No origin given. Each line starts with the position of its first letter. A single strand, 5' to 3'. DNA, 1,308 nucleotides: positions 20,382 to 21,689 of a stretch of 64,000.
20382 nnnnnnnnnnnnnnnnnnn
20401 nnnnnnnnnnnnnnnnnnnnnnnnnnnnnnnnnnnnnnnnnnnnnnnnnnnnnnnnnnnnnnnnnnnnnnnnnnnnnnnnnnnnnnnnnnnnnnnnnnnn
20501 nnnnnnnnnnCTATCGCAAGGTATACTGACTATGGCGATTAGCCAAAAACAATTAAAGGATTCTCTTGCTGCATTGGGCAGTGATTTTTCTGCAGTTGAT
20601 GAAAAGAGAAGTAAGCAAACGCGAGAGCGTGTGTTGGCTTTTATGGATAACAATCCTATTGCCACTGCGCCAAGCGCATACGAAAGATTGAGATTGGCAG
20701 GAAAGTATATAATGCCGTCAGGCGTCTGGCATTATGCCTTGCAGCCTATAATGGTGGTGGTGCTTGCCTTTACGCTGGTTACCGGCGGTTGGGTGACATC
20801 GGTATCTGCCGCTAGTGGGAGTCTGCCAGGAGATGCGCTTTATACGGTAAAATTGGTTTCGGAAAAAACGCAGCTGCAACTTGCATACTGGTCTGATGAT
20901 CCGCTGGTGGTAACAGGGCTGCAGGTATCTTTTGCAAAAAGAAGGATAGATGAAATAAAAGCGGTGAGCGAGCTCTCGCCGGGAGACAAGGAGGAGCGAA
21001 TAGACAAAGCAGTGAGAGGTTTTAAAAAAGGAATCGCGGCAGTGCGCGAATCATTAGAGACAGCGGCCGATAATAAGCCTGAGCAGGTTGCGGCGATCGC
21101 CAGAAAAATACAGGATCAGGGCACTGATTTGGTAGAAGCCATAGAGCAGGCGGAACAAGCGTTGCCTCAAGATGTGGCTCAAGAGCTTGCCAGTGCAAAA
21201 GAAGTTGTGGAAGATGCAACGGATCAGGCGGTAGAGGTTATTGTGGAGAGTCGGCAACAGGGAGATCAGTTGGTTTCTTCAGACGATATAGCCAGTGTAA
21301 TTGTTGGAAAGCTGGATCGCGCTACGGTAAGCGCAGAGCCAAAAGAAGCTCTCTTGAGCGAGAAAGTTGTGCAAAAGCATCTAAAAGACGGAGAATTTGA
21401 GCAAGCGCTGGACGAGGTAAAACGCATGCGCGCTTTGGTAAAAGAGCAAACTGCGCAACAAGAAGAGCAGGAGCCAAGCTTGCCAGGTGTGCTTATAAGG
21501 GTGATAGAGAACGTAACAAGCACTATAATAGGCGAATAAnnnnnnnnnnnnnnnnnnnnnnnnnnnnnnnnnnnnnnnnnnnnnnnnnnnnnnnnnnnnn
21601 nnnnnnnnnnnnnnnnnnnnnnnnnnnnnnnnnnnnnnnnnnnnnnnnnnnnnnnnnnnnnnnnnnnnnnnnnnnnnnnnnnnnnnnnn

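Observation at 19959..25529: ECF sigma / anti-sigma pair immediately upstream of a 1256-aa giant surface protein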

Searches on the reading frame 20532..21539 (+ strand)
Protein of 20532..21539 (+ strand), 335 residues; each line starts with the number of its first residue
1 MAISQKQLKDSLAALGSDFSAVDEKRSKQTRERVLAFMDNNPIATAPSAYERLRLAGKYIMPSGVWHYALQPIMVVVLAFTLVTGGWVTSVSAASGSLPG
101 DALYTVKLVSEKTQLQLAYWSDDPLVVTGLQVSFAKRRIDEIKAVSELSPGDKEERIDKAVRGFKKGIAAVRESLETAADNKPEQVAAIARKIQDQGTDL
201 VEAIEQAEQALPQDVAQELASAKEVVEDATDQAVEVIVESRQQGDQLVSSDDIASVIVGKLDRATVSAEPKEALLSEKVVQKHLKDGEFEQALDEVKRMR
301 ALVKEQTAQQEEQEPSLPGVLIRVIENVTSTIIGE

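Call 3: search_protein_families(library=pfam, proteins=[window:20532-21539:+], max_evalue=0.01)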
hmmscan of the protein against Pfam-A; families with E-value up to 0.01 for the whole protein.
window:20532-21539:+ (335 aa): 2 families
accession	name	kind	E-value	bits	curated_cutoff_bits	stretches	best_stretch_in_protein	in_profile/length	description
PF18915.5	DUF5667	-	4.2e-07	30.7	27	1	96-213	1-98/99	Domain of unknown function (DUF5667)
PF07464.16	ApoLp-III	-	0.0033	18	36.3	1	151-243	50-138/146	Apolipophorin-III precursor (apoLp-III)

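Call 4: search_protein_families(library=ncbifam, proteins=[window:20532-21539:+], max_evalue=0.01)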
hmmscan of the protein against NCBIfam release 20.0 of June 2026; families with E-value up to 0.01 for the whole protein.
window:20532-21539:+ (335 aa): 0 families

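Call 39: search_solved_structures(query=window:20532-21536:+, max_evalue=1)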
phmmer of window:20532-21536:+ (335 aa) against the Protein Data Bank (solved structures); distinct sequences matched with E-value up to 1: 0.

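Call 80: search_protein_families(library=pfam, alignment_id=A10, max_evalue=0.01)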
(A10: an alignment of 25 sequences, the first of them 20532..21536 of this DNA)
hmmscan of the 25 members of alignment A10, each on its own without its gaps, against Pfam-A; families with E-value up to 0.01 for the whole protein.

A. member 1, window:20532-21536:+ (335 aa): 2 families
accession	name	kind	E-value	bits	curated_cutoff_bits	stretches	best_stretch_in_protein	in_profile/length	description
PF18915.5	DUF5667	-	4.2e-07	30.7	27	1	96-213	1-98/99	Domain of unknown function (DUF5667)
PF07464.16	ApoLp-III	-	0.0033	18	36.3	1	151-243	50-138/146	Apolipophorin-III precursor (apoLp-III)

B. families by the number of members that match (of 25 scanned): 8 families
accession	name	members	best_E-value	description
PF18915.5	DUF5667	24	1.3e-16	Domain of unknown function (DUF5667)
PF25212.1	HVO_A0114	2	0.0013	HVO_A0114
PF07464.16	ApoLp-III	1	0.0033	Apolipophorin-III precursor (apoLp-III)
PF16365.12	EutK_C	1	0.0054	Ethanolamine utilization protein EutK C-terminus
PF06810.17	Phage_scaffold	1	0.0055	Phage capsid assembly scaffolding protein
PF19556.4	PRTRC_E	1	0.0079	PRTRC system protein E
PF06419.17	COG6_N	1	0.0082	Conserved oligomeric complex COG6, N-terminal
PF10473.14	CENP-F_leu_zip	1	0.0099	Leucine-rich repeats of kinetochore protein Cenp-F/LEK1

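Call 81: search_solved_structures(query=A10, max_evalue=5)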
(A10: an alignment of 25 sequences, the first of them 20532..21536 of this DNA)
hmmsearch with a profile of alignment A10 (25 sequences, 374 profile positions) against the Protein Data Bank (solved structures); distinct sequences matched with E-value up to 5: 14.
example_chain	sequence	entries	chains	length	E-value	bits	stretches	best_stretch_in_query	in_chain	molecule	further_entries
4zry_B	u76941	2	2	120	0.00068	22.3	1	150-209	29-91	Keratin, type II cytoskeletal 1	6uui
3tnu_B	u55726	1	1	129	0.067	15.7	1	145-209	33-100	Keratin, type II cytoskeletal 5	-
31he_AAA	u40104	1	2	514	0.12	14.9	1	166-288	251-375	Tail fiber protein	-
6jfv_B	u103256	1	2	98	0.14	14.6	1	153-209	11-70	Keratin, type II cytoskeletal 5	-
1z0d_A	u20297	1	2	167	0.21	14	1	178-242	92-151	Ras-related protein Rab-5C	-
1z07_A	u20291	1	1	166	0.26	13.7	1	178-231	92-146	Ras-related protein Rab-5C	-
1huq_A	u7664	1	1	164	0.27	13.7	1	178-231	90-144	RAB5C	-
8q84_K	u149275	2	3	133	0.27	13.7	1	148-248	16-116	DASH complex subunit DAD2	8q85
4kyi_B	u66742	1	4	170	0.29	13.6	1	178-231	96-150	Ras-related protein Rab-5C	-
9rx5_E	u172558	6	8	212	0.52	12.8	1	178-257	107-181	Ras-related protein Rab-5A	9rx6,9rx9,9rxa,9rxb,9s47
5jsb_B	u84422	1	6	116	0.57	12.7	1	131-213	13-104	Mcl-1 inhibitor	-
5z8q_A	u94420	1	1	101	0.6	12.6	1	149-206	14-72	Heat shock protein SSA1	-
2c5j_A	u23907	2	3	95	0.87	12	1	149-224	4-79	T-SNARE AFFECTING A LATE GOLGI COMPARTMENT PROTEIN 1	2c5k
9cuy_c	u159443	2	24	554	0.91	12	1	159-222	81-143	Short tail fiber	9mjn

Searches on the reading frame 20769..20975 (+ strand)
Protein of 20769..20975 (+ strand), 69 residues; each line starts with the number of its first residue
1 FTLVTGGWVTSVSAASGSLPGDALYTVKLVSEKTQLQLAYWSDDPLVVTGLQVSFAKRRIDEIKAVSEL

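Call 99: find_related_loci(query=A11, collection=metagenome_contigs, flank=6000)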
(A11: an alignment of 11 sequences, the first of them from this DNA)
Query A11 (69 aa) in metagenome_contigs; peptide patterns used: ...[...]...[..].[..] (x = any residue, [..] = any of these).
600 stretches matched a pattern (row limit reached: there are more); 370 encode a relative of the query (tblastn E <= 1e-3); the best 80 are kept; 80 distinct loci.
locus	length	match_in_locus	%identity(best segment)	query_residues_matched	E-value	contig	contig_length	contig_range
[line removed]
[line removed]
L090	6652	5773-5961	47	1-66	3e-16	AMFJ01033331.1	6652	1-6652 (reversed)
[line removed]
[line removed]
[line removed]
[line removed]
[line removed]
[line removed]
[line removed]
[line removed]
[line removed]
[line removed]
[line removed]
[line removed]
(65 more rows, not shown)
